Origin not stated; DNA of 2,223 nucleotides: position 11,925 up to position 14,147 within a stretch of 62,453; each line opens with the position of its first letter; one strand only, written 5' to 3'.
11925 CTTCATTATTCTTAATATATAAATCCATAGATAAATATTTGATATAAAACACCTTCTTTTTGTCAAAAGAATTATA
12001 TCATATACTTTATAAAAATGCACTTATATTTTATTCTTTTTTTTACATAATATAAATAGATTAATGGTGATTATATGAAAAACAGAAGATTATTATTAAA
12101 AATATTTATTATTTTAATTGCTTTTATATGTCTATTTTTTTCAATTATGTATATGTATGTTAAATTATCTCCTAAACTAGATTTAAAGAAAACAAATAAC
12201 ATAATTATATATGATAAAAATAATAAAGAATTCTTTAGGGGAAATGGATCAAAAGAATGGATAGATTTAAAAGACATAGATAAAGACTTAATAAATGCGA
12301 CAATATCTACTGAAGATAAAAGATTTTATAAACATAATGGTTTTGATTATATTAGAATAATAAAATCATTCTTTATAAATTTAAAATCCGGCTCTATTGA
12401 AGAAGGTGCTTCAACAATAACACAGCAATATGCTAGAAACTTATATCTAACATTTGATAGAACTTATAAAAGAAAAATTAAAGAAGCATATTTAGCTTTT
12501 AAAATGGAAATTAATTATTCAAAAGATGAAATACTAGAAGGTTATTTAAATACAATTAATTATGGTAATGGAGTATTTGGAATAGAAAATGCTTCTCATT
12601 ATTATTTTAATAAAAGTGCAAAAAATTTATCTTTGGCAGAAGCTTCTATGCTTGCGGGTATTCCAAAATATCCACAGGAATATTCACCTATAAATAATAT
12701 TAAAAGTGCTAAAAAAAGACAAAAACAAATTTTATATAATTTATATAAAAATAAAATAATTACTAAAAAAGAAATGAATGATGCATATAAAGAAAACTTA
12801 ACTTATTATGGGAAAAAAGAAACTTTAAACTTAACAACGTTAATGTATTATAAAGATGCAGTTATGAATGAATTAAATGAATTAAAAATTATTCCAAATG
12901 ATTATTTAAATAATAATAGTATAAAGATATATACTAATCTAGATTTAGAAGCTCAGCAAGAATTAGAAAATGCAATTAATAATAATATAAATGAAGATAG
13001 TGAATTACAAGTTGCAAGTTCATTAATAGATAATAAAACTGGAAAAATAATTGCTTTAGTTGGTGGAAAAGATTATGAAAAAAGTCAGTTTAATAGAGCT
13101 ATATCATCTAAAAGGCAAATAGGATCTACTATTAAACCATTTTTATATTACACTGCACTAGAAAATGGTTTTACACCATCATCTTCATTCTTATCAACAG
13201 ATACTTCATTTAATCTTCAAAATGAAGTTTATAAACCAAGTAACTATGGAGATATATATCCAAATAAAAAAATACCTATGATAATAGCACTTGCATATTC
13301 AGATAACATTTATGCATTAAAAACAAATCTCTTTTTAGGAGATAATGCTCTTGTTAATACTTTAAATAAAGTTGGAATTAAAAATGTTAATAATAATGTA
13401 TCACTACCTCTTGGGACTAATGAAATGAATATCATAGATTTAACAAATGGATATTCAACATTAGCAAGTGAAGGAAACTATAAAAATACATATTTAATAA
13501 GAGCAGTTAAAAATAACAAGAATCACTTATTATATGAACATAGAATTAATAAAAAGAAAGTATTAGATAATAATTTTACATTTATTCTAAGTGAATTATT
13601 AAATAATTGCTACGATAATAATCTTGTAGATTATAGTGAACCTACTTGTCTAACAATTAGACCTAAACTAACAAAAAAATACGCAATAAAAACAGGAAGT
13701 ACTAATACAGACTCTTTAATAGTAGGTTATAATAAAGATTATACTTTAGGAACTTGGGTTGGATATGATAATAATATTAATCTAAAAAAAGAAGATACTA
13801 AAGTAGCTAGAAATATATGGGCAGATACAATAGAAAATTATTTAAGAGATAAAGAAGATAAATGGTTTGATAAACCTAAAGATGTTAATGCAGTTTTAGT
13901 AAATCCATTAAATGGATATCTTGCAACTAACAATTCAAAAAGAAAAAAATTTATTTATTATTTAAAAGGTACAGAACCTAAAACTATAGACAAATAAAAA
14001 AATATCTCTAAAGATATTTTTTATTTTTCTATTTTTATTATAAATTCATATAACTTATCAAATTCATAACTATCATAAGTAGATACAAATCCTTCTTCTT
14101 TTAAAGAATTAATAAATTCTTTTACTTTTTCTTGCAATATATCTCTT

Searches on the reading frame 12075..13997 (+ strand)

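Call 7: search_protein_families(library=pfam, proteins=[window:12075-13997:+])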
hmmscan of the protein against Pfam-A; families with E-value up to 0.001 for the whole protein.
window:12075-13997:+ (640 aa): 2 families
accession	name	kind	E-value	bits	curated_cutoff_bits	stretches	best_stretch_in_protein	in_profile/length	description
PF00912.28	Transgly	-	6.4e-63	211.8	27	1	57-222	11-176/178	Transglycosylase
PF00905.27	Transpeptidase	-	1.1e-20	74.5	22.1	1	317-566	5-266/299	Penicillin binding protein transpeptidase domain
